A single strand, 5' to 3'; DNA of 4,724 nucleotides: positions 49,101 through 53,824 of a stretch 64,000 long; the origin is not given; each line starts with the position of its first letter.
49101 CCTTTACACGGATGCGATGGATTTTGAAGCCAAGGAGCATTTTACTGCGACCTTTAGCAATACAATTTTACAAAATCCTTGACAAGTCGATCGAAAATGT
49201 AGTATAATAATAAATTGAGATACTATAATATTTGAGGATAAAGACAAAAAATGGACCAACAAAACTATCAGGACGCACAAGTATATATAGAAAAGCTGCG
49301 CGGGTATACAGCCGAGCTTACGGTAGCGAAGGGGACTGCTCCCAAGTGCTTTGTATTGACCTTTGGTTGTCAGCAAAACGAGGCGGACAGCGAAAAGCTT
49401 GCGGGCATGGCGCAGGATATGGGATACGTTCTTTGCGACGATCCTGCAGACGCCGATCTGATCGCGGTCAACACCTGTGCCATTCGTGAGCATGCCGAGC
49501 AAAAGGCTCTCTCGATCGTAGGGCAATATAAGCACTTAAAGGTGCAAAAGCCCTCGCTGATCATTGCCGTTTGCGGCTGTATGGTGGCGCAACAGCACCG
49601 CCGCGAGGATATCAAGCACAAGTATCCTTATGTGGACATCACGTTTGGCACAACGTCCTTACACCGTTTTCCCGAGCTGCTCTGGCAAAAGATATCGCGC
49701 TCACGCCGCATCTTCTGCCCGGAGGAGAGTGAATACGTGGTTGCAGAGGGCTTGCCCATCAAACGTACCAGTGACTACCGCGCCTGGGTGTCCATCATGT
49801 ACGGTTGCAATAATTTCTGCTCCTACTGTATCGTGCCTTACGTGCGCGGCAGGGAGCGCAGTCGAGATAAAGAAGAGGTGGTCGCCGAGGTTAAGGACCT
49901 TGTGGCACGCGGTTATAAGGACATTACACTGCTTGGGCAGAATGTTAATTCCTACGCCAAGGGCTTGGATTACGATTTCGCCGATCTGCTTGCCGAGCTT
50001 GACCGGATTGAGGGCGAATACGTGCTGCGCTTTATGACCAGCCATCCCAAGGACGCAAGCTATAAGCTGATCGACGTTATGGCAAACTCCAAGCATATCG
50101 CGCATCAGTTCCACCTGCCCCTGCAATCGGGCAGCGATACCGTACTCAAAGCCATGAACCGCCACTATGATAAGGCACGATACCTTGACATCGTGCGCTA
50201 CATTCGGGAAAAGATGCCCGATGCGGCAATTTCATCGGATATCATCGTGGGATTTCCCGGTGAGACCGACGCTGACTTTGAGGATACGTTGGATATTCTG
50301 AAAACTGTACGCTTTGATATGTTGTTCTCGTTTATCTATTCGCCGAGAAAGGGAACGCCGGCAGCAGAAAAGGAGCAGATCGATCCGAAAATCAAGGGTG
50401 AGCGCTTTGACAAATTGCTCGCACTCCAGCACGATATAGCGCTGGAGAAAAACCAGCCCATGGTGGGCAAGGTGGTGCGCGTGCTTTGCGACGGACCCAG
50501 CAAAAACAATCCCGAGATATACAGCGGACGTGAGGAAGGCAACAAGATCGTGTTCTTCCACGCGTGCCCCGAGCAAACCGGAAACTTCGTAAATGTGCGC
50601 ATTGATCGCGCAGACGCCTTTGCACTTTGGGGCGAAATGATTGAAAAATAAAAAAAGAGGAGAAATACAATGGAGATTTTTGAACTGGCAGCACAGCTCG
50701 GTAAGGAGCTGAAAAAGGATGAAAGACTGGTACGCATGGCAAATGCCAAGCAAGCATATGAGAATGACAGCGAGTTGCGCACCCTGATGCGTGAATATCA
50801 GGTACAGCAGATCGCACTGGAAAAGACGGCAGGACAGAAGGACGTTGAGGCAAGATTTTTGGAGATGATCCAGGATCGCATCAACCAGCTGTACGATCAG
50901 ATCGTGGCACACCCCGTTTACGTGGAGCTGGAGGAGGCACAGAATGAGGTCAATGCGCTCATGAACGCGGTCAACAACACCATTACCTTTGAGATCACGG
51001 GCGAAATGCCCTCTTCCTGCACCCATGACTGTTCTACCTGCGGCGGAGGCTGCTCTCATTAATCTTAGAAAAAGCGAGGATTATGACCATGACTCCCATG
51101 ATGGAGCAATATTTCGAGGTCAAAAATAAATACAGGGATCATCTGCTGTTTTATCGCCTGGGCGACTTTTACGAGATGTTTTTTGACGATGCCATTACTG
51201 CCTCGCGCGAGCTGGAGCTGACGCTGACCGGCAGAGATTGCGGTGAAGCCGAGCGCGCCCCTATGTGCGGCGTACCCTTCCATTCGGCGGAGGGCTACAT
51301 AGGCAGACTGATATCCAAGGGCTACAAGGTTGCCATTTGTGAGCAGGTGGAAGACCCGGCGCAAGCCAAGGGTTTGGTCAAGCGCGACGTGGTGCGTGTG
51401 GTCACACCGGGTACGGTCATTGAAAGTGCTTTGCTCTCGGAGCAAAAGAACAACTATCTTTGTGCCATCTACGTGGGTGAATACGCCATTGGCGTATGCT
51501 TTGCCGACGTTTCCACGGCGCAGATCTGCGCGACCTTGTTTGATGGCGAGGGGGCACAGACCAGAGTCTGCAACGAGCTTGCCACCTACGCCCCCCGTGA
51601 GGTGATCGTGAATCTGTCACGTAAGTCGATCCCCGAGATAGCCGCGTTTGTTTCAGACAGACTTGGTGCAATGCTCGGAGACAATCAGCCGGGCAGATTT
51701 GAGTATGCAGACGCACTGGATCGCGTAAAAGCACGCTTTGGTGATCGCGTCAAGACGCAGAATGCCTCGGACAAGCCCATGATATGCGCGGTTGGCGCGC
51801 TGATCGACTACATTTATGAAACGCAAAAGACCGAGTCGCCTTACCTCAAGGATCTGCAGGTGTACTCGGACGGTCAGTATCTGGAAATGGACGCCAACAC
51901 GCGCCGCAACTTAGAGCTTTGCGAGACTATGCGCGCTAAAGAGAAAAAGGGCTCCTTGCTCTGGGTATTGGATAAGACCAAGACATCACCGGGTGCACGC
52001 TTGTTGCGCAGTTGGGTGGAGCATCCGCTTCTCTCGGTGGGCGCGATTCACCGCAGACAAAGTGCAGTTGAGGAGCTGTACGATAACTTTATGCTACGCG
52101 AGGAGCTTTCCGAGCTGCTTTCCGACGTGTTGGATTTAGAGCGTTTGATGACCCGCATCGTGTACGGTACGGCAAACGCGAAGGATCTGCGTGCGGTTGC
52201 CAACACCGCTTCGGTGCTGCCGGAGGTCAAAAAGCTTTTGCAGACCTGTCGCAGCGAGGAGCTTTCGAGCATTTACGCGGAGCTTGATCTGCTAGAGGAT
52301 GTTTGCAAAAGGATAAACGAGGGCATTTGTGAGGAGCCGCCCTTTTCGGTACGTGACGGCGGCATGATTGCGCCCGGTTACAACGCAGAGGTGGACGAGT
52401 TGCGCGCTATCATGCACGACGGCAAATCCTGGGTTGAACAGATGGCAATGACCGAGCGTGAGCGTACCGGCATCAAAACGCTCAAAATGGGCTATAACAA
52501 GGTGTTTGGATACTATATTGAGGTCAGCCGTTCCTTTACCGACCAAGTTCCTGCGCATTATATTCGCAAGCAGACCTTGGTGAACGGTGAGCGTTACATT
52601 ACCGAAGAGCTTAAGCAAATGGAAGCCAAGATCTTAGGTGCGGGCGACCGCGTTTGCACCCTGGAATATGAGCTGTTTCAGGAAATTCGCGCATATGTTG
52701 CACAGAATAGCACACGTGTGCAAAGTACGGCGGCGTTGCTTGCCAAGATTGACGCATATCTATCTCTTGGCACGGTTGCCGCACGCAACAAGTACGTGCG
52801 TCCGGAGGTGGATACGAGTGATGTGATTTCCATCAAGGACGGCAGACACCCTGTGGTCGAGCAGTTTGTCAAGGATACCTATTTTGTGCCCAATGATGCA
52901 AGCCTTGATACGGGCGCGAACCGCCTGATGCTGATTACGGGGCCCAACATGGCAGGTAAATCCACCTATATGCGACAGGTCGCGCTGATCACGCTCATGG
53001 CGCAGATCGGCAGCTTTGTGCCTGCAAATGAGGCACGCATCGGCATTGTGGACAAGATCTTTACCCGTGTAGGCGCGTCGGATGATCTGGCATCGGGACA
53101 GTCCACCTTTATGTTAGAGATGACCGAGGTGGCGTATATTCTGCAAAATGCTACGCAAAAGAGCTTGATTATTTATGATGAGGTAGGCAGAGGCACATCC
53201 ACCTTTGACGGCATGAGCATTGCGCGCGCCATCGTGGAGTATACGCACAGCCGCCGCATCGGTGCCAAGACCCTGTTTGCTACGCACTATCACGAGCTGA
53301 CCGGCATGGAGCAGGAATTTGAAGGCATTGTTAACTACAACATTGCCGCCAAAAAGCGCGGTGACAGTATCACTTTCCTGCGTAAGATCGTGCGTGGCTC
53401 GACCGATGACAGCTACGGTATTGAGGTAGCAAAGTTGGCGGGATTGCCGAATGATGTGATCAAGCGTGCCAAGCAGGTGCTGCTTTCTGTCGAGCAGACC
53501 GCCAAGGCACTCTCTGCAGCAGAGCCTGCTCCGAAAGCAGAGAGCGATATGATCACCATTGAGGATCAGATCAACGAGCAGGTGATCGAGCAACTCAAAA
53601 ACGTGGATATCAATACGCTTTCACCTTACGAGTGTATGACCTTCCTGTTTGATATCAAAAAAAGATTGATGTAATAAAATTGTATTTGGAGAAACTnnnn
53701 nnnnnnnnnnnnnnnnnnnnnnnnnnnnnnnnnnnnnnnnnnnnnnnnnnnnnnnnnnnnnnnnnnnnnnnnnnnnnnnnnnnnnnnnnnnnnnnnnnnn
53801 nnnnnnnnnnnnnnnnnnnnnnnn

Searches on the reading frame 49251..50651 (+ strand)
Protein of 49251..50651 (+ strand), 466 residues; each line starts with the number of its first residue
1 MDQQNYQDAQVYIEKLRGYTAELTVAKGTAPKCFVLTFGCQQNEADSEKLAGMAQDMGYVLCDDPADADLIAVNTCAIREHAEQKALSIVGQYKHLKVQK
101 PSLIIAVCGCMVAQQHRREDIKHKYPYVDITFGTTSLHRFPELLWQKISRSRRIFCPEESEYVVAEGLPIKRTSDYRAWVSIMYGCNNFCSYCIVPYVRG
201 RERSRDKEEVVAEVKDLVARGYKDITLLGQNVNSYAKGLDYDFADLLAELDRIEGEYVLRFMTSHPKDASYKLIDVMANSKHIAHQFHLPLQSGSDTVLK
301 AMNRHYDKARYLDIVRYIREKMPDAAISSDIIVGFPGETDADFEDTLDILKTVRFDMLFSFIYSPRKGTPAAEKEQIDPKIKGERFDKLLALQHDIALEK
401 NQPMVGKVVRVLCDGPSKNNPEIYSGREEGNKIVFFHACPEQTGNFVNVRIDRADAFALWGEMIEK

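Call 41: search_protein_families(library=pfam, proteins=[window:49251-50651:+], max_evalue=0.00001)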
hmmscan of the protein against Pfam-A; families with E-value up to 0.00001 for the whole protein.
window:49251-50651:+ (466 aa): 4 families
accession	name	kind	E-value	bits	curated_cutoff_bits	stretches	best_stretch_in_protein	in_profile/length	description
PF04055.27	Radical_SAM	-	4.4e-31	108.7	29.5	1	180-348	1-164/166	Radical SAM superfamily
PF00919.26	UPF0004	-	1.6e-26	92.6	27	1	32-133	1-98/98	Uncharacterized protein family UPF0004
PF18693.7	TRAM_2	-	2.9e-07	31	27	1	405-464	1-63/63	TRAM domain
PF01938.26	TRAM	-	1.9e-06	28.1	21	1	404-463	3-60/61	TRAM domain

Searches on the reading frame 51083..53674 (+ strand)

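Call 41: search_protein_families(library=pfam, proteins=[window:51083-53674:+], max_evalue=0.00001)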
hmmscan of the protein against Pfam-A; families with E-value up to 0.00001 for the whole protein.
window:51083-53674:+ (863 aa): 5 families
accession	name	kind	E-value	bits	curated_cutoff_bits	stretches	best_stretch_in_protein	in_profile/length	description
PF00488.27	MutS_V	-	3.4e-84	282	30.2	1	616-802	1-186/188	MutS domain V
PF05192.23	MutS_III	-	1.1e-53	182.9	34.1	1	272-562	1-193/194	MutS domain III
PF01624.25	MutS_I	-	1.4e-46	157.8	20.6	1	4-115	1-112/113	MutS domain I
PF05190.23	MutS_IV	-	1.2e-31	109.2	22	1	432-520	1-89/92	MutS family domain IV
PF05188.22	MutS_II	-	1.5e-16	61.4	25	1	124-254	1-131/133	MutS domain II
